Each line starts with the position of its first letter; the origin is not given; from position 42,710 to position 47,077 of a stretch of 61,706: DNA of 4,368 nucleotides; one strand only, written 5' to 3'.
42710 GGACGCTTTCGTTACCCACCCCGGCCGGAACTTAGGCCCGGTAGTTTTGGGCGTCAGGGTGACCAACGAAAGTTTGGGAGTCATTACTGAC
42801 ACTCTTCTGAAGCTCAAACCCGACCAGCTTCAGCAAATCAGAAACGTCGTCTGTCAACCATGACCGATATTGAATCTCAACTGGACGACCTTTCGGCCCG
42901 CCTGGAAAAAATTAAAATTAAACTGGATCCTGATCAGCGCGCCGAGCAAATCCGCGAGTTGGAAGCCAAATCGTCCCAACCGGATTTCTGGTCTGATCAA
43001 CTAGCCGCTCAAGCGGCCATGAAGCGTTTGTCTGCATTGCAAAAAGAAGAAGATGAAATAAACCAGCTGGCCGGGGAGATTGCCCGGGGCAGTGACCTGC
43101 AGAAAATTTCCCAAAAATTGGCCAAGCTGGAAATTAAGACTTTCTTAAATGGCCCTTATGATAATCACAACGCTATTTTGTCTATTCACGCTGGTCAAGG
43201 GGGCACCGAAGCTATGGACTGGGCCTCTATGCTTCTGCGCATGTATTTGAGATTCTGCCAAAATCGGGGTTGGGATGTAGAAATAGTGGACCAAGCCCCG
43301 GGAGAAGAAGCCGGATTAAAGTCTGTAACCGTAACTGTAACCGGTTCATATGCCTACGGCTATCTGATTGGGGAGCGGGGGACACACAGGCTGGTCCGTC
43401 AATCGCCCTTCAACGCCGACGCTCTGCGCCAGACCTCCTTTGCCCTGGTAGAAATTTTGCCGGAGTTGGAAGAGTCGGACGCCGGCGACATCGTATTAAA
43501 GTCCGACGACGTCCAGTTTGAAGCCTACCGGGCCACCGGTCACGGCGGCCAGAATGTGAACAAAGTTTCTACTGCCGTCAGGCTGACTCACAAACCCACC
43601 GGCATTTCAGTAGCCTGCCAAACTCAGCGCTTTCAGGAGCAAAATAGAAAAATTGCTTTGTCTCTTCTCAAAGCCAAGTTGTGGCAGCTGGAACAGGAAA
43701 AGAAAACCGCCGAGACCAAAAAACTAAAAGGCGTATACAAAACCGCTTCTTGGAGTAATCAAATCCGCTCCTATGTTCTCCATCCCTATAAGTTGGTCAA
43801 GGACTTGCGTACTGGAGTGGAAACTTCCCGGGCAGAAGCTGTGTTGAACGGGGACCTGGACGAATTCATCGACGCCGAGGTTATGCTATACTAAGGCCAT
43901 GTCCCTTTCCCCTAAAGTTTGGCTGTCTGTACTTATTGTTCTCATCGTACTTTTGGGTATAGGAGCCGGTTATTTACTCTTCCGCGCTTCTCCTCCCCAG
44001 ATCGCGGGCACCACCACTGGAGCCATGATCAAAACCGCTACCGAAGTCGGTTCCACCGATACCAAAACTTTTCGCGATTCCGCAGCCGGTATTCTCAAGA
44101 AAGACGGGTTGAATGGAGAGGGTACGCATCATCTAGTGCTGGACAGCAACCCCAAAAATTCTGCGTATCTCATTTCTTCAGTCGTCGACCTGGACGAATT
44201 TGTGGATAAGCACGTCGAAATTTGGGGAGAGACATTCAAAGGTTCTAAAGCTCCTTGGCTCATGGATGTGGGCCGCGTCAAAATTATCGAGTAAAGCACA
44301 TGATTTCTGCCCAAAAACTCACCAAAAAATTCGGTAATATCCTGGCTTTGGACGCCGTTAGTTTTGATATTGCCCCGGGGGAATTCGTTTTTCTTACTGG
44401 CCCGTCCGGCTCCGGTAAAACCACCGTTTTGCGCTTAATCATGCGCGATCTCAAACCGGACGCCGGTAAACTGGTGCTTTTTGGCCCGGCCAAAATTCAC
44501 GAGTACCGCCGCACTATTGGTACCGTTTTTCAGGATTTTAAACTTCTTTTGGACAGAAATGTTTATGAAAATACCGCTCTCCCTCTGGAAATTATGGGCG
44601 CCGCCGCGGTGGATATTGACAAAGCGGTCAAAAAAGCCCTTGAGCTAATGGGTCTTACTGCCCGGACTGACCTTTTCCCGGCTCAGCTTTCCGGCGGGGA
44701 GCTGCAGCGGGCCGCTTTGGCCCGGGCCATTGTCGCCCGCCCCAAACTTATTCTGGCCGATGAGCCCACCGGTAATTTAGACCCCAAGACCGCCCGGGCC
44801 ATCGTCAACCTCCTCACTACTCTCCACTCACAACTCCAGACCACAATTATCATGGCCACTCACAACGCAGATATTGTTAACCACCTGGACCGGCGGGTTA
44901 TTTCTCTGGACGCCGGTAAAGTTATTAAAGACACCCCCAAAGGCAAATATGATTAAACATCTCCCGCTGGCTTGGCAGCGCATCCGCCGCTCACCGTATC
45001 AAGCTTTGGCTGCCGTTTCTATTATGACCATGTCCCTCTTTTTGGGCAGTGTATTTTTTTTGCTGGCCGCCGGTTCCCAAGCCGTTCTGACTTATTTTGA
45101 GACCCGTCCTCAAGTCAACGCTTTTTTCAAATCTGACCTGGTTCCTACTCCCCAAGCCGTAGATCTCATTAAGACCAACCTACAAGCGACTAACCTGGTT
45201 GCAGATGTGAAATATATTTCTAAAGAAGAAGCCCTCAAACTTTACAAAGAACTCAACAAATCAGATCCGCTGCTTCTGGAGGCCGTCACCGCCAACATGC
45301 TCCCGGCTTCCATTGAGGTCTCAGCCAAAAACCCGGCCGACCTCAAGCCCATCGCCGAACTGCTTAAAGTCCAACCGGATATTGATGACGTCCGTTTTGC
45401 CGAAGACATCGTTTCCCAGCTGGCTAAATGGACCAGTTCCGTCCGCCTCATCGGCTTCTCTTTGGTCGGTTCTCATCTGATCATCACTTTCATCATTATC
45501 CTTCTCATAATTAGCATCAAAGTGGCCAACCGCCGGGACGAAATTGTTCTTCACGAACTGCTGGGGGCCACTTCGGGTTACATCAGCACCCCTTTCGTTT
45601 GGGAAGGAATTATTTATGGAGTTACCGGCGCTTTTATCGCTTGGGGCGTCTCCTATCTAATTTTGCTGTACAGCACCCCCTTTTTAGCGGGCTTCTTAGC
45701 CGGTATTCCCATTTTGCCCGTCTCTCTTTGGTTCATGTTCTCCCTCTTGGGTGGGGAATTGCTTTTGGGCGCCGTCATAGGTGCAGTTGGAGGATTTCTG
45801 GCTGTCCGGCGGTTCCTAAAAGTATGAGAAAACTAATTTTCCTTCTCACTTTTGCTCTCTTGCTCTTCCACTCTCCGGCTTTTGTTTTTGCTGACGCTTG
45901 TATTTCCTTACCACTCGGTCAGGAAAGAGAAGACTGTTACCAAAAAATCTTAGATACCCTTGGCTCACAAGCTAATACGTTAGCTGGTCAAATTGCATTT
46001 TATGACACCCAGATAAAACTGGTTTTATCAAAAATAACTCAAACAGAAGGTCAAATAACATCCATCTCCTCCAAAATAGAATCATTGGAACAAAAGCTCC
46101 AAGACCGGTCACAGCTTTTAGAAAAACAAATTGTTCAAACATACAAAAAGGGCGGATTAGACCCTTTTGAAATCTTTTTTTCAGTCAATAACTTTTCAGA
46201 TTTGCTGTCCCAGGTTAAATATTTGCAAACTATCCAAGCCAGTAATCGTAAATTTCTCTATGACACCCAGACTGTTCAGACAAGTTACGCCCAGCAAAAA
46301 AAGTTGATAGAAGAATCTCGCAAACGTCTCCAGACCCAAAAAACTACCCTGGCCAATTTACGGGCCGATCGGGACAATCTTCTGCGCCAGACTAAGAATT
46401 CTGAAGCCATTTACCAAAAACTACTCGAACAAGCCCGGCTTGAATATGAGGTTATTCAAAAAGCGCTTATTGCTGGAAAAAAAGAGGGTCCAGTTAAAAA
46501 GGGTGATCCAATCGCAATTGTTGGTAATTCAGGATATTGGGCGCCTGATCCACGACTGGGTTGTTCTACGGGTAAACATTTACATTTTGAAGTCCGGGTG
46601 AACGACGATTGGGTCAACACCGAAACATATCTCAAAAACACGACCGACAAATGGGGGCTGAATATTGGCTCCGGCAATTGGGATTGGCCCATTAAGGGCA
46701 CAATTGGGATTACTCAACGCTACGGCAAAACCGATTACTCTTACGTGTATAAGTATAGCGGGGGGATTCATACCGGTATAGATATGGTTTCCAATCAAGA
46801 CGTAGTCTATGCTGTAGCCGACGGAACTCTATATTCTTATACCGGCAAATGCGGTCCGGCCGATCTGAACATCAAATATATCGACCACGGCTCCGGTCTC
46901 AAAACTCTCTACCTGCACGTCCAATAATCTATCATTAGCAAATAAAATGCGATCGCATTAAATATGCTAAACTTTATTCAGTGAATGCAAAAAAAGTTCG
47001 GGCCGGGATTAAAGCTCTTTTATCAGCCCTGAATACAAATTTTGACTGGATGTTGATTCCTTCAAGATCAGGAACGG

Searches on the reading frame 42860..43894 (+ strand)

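Call 30: search_protein_families(library=pfam, proteins=[window:42860-43894:+], max_evalue=0.001)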
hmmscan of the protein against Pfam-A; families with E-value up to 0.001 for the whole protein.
window:42860-43894:+ (344 aa): 2 families
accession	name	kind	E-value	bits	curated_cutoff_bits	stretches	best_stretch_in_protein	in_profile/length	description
PF03462.23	PCRF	-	4.6e-47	160.8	24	1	5-197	2-194/194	PCRF domain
PF00472.26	RF-1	-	1.3e-34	119.1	35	1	210-317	4-116/116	RF-1 domain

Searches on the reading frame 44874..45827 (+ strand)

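Call 31: search_protein_families(library=pfam, proteins=[window:44874-45827:+], max_evalue=0.001)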
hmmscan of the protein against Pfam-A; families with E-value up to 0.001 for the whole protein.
window:44874-45827:+ (317 aa): 2 families
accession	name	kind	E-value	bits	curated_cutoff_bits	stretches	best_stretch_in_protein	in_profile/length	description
PF18075.7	FtsX_ECD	-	7.3e-16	59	23.5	1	80-173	2-96/96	FtsX extracellular domain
PF02687.27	FtsX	-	1.9e-08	34.8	25.5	1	201-316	7-117/120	FtsX-like permease C-terminal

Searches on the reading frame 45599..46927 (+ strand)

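Call 30: search_protein_families(library=pfam, proteins=[window:45599-46927:+], max_evalue=0.001)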
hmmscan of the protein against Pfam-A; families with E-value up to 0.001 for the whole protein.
window:45599-46927:+ (442 aa): 3 families
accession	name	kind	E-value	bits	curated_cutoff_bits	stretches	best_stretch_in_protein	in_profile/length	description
PF01551.29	Peptidase_M23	-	1.5e-12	48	28.7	2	294-340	58-95/96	Peptidase family M23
PF24568.1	CC_PcsB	-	1.5e-07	31.6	27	1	160-225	1-67/75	Peptidoglycan hydrolase PcsB, coiled-coil domain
PF00038.26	Filament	-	0.00059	20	40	0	227-296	209-278/313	Intermediate filament protein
